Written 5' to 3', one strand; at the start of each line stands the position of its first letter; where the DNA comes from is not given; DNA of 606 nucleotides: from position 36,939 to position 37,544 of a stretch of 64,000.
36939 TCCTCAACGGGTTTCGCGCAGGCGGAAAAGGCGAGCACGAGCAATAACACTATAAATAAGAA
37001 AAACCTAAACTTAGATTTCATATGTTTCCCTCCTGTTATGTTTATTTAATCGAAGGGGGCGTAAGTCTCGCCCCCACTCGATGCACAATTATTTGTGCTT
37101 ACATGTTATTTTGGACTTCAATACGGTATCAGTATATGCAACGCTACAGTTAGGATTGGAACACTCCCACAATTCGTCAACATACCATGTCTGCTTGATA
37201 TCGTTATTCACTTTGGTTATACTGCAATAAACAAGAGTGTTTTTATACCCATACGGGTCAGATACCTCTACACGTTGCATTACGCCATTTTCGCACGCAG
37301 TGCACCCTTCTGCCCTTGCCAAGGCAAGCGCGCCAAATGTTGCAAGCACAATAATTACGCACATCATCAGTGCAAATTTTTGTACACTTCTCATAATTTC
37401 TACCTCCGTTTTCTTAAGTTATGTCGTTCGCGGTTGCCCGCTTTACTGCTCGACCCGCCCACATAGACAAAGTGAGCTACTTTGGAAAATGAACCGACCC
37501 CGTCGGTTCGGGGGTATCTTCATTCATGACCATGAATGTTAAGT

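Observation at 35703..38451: One unrecognised Cys/His module shared by membrane-anchored lipoproteins and free small secreted proteins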

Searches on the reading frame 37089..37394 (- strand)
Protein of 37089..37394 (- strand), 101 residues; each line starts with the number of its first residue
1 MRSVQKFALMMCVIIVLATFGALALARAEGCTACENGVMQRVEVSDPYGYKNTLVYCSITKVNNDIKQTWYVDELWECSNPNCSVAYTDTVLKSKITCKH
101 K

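Call 5: search_protein_families(library=pfam, max_evalue=1, proteins=[window:37089-37394:-])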
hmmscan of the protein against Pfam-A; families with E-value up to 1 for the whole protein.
window:37089-37394:- (101 aa): 1 family
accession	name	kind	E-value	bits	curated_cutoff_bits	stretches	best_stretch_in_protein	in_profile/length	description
PF13800.11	Sigma_reg_N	-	0.037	14.7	26.3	0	61-96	39-74/91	Sigma factor regulator N-terminal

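Call 6: search_protein_families(library=ncbifam, max_evalue=1, proteins=[window:37089-37394:-])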
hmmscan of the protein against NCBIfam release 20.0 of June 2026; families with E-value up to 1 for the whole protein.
window:37089-37394:- (101 aa): 0 families

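Call 18: find_homologous_proteins(query=A3, max_evalue=0.01)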
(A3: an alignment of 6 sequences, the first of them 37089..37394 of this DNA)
Query A3 (6 sequences) (101 aa, profile of the alignment): 18 proteins with E <= 0.01 among 1184 candidates.
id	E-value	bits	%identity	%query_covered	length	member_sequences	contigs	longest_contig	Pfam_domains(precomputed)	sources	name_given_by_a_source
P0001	9.8e-40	153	30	98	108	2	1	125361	-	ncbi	-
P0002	1.0e-38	149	100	100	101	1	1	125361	-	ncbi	-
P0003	5.5e-37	144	64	99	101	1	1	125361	-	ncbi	-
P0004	3.2e-33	132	32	98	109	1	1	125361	-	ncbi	-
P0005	5.9e-29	118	30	86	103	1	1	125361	-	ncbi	-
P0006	2.6e-28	116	-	-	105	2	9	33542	-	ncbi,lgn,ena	-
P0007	9.7e-26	108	-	-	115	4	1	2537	-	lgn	-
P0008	1.3e-25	107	76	97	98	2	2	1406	-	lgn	-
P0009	3.1e-25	106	31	98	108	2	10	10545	-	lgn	-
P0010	2.4e-15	74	31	95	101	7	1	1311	-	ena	-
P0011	4.0e-14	70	30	95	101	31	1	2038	-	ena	-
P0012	1.8e-13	68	27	90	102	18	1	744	-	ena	-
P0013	2.2e-13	68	-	-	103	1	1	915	-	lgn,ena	-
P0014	1.3e-12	66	42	36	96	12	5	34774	-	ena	-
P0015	2.4e-12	65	27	93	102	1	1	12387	-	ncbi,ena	-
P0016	1.1e-11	62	32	93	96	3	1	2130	-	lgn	-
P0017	2.1e-11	62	32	96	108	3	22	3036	-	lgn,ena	-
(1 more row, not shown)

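Call 20: find_encoding_contigs(protein=P0002, flank=3000, max_places=3)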
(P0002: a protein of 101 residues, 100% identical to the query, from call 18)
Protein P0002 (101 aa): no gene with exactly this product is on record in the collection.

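Call 21: find_encoding_contigs(protein=P0014, flank=10000, max_places=3)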
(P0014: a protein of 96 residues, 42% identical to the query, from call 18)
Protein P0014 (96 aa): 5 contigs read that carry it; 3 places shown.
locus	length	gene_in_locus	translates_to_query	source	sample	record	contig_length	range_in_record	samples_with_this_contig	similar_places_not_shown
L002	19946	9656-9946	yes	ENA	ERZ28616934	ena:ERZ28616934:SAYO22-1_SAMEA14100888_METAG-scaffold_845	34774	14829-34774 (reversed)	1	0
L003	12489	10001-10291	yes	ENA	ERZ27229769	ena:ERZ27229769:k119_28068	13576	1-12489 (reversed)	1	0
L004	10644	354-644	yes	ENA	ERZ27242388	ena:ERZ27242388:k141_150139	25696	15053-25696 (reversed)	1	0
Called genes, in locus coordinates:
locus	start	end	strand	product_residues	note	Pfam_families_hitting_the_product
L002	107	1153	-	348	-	PF13303:PTS_EIIC_2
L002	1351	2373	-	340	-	-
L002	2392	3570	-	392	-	PF01926:MMR_HSR1, PF02421:FeoB_N (weak), PF00350:Dynamin_N (faint), PF00009:GTP_EFTU, PF18128:HydF_dimer, PF18133:HydF_tetramer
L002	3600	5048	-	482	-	PF04055:Radical_SAM, PF06968:BATS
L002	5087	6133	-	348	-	PF04055:Radical_SAM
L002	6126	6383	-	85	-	PF21699:TM1266-like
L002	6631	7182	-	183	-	PF08876:DUF1836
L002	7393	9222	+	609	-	PF13522:GATase_6, PF13537:GATase_7, PF01380:SIS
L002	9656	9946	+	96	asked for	-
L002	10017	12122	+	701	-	PF12704:MacB_PCD (weak), PF02687:FtsX (weak)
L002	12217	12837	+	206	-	PF00440:TetR_N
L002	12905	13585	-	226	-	PF00160:Pro_isomerase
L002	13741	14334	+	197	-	PF02417:Chromate_transp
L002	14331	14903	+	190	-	PF02417:Chromate_transp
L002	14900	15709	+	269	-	PF23023:Anti-Pycsar_Apyc1, PF00753:Lactamase_B, PF12706:Lactamase_B_2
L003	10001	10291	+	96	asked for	-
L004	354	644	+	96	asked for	-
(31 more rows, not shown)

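Call 22: find_encoding_contigs(protein=P0015, flank=10000, max_places=3)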
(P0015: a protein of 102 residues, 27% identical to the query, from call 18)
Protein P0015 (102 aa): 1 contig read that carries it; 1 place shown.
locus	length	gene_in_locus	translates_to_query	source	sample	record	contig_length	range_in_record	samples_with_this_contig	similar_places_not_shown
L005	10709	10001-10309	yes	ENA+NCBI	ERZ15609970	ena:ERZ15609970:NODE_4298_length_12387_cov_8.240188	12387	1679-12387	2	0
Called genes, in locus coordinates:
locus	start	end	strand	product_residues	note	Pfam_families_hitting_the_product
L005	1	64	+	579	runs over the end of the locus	?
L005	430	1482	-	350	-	PF13303:PTS_EIIC_2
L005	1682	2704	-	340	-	-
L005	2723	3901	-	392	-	PF01926:MMR_HSR1, PF02421:FeoB_N (weak), PF00350:Dynamin_N (faint), PF00009:GTP_EFTU (weak), PF18128:HydF_dimer, PF18133:HydF_tetramer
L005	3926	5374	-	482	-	PF04055:Radical_SAM, PF06968:BATS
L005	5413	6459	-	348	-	PF04055:Radical_SAM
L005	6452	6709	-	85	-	PF21699:TM1266-like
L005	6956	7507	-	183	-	PF08876:DUF1836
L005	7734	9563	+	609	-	PF13522:GATase_6, PF13537:GATase_7, PF01380:SIS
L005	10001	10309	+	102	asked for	-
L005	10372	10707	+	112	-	?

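Call 23: find_encoding_contigs(protein=P0009, flank=10000, max_places=3)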
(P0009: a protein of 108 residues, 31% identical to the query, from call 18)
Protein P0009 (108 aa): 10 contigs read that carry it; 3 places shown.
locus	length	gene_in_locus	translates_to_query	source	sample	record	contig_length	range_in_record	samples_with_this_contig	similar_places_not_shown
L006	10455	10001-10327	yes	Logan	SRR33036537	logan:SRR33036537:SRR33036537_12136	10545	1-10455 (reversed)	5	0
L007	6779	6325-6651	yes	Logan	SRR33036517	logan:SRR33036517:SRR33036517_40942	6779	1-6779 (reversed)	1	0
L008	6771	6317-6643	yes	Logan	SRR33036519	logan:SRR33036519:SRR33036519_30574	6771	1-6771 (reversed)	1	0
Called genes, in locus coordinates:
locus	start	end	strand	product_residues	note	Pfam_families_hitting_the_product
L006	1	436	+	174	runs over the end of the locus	?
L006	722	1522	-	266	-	PF00072:Response_reg, PF08769:Spo0A_C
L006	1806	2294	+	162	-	PF12802:MarR_2, PF01047:MarR, PF01325:Fe_dep_repress (weak), PF13412:HTH_24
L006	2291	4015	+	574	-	PF00664:ABC_membrane, PF00005:ABC_tran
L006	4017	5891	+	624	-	PF00664:ABC_membrane, PF00005:ABC_tran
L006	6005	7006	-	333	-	PF13379:NMT1_2, PF09084:NMT1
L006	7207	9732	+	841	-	PF00403:HMA, PF00122:E1-E2_ATPase, PF00702:Hydrolase, PF00403:HMA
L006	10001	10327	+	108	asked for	-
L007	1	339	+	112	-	?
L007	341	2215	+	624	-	PF00664:ABC_membrane, PF00005:ABC_tran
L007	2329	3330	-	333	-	PF13379:NMT1_2, PF09084:NMT1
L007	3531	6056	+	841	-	PF00403:HMA, PF00122:E1-E2_ATPase, PF00702:Hydrolase, PF00403:HMA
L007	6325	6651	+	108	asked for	-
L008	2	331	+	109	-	?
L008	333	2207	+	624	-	PF00664:ABC_membrane, PF00005:ABC_tran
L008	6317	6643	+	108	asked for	-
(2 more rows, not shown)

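Call 32: search_protein_families(library=padloc, max_evalue=0.1, proteins=[window:37089-37394:-])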
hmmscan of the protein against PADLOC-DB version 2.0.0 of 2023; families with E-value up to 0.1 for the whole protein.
window:37089-37394:- (101 aa): 0 families

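Call 33: predict_structure(alignment_id=A5)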
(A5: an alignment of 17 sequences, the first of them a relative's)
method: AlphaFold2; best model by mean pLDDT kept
length: 101 residues; sequences in the alignment: 17
mean_pLDDT: 83.8   pTM: 0.56
mean pLDDT of the five models: 83.8, 82.8, 82.7, 78.8, 77.4
residues with pLDDT >= 90: 39; 70-90: 51; 50-70: 11; < 50: 0
segments of 3 or more residues with pLDDT < 50: none
pLDDT, mean of each block of 10 residues (from residue 1): 71 82 70 80 94 87 89 93 88 88 61
secondary structure, 60 per line:
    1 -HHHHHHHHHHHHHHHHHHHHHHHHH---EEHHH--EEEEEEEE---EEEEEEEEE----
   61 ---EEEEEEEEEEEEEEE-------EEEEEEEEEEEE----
elements in order: H2-26 E37-44 E48-56 E64-78 E86-97
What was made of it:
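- On Zinc ribbon: The second knuckle lies in the turn of the 64-78/86-97 hairpin (call 33).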

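Call 37: fold_search(model_id=the predicted structure, library=pdb)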
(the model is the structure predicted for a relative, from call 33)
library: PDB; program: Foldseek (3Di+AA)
matches with E <= 10: 434; with E <= 0.001: 0
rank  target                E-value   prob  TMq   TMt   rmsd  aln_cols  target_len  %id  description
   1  5ixm_B                1.4e-01  0.35  0.25  0.20   8.0        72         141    8  The LPS Transporter LptDE from Yersinia pestis, core complex (released 2016-05-18)
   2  2r76_A                1.9e-01  0.38  0.25  0.21   6.6        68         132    7  Crystal structure of the rare lipoprotein B (SO_1173) from Shewanella oneidensis, Northeast Structural Genomics Consor (released 2007-09-25)
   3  3bf2                  2.6e-01  0.38  0.26  0.23   6.4        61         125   15  Crystal structure of the A1KSW9_NEIMF protein from Neisseria meningitidis. Northeast Structural Genomics Consortium targ (released 2007-12-04)
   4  5ixm_H                3.1e-01  0.25  0.25  0.20   6.6        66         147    9  The LPS Transporter LptDE from Yersinia pestis, core complex (released 2016-05-18)
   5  5iv8_D                3.1e-01  0.12  0.19  0.16   6.6        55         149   11  The LPS Transporter LptDE from Klebsiella pneumoniae, core complex (released 2016-05-18)
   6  9i97_B                3.3e-01  0.20  0.25  0.19   8.2        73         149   10  Cryo-EM structure of Shigella flexneri LptDE in complex with a Bicyclic Peptide binder (Compound 12) (released 2025-10-15)
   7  9i9z_B                3.5e-01  0.25  0.25  0.20   7.5        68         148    7  LpDE from Escherichia coli (released 2025-12-10)
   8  5u9o_G                3.7e-01  0.33  0.27  0.22   5.8        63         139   10  Cocrystal structure of the intermembrane space region of the plastid division proteins PARC6 and PDV1 (released 2017-12-20)
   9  6rup_A                4.0e-01  0.35  0.27  0.25   9.0        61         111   13  Human mitochondrial single-stranded DNA binding protein, SSBP1, at 2.1 A resolution - elucidated sequence (released 2019-10-09)
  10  2r76_B                4.0e-01  0.25  0.26  0.22   6.1        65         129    6  Crystal structure of the rare lipoprotein B (SO_1173) from Shewanella oneidensis, Northeast Structural Genomics Consor (released 2007-09-25)
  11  5ixm_F                4.0e-01  0.25  0.24  0.19   6.4        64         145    9  The LPS Transporter LptDE from Yersinia pestis, core complex (released 2016-05-18)
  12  2n8x_MODEL_1_A        4.3e-01  0.18  0.23  0.16   5.9        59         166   10  Solution structure of LptE from Pseudomonas Aerigunosa (released 2016-05-25)
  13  4rh8_C                4.5e-01  0.21  0.27  0.22   8.2        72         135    7  Crystal structure of the outer membrane lipopolysaccharide transport protein LptE (RlpB) from Escherichia coli in the  (released 2015-11-11)
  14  9q8n_B                4.5e-01  0.20  0.26  0.20   8.0        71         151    8  Cryo-EM structure of Shigella flexneri LptDE bound by a Bicyclic peptide molecule (Compound 16) (released 2025-10-15)
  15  9fz5_B                4.8e-01  0.18  0.24  0.18   6.7        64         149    9  Cryo-EM structure of LptDE-YedD complex from Escherichia Coli (released 2025-04-09)
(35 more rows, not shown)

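Call 74: search_solved_structures(query=A5, max_evalue=10)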
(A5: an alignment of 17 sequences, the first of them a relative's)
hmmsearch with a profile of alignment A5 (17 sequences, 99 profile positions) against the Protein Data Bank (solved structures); distinct sequences matched with E-value up to 10: 8.
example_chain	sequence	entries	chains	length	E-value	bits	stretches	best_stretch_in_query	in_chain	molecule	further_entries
7nhl_o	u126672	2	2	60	0.59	13.5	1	59-94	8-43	30S ribosomal protein S14 type Z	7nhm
5nd8_n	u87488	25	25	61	0.62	13.4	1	59-94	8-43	30S ribosomal protein S14 type Z | Small ribosomal subunit protein uS14B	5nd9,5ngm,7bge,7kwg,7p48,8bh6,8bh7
5li0_n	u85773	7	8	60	0.67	13.3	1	59-94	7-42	30S ribosomal protein S14 type Z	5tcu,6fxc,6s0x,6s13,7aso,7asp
6tly_A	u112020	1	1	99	1.2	12.5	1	28-95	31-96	Protein kinase, putative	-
7ane_at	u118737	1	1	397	1.6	12.1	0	59-93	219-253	mS66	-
6hiv_DS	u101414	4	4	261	2.6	11.5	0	61-93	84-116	ms66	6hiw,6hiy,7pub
7m4n_A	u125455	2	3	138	3.1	11.2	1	22-85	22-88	E3 ubiquitin-protein ligase RNF216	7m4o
7aor_at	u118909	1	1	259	3.4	11.1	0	61-92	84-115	mS66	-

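Call 85: find_encoding_contigs(protein=P0017, flank=4000, max_places=4)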
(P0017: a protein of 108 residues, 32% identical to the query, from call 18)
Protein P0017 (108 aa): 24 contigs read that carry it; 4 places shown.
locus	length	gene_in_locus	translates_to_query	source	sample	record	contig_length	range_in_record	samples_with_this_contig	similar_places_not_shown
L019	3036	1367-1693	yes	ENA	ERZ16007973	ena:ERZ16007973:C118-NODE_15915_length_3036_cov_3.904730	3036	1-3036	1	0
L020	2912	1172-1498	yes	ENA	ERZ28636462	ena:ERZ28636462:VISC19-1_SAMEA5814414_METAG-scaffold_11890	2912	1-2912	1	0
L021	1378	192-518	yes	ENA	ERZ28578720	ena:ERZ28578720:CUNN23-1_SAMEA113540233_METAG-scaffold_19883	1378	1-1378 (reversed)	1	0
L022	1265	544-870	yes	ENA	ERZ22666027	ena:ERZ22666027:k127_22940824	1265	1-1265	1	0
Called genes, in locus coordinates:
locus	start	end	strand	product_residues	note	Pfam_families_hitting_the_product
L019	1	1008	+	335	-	?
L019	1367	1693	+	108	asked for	-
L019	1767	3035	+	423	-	?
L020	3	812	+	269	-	?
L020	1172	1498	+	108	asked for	-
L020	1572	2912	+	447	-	?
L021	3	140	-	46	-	?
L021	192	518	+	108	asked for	-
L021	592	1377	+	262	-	?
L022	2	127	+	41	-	?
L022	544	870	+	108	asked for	-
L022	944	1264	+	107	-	?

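Call 86: find_encoding_contigs(protein=P0016, flank=4000, max_places=3)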
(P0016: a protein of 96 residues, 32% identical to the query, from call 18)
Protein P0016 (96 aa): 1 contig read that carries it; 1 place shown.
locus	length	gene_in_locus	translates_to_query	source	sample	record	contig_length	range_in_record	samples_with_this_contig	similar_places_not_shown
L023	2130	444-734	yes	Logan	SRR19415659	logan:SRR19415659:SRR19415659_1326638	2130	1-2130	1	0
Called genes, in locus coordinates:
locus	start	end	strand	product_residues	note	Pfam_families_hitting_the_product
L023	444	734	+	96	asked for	-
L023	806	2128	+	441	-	?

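Call 90: search_protein_families(library=pfam, alignment_id=A5, max_evalue=0.01)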
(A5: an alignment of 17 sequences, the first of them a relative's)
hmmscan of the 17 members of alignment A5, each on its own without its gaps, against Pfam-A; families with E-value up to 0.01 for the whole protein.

A. member 1, P0002 (101 aa): 0 families

B. families by the number of members that match (of 17 scanned): 4 families
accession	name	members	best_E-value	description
PF12160.13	Fibrinogen_aC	1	0.00036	Fibrinogen alpha C domain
PF23455.1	DUF7129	1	0.001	Domain of unknown function (DUF7129)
PF01396.24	Zn_ribbon_Top1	1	0.0011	Topoisomerase DNA binding C4 zinc finger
PF05805.17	L6_membrane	1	0.0047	L6 membrane protein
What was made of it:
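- Closest known: Zinc-ribbon / rubredoxin-like Cys knuckles. Different: No zinc-ribbon model reaches its threshold; single-member hits have E >= 0.001 (calls 5, 90).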
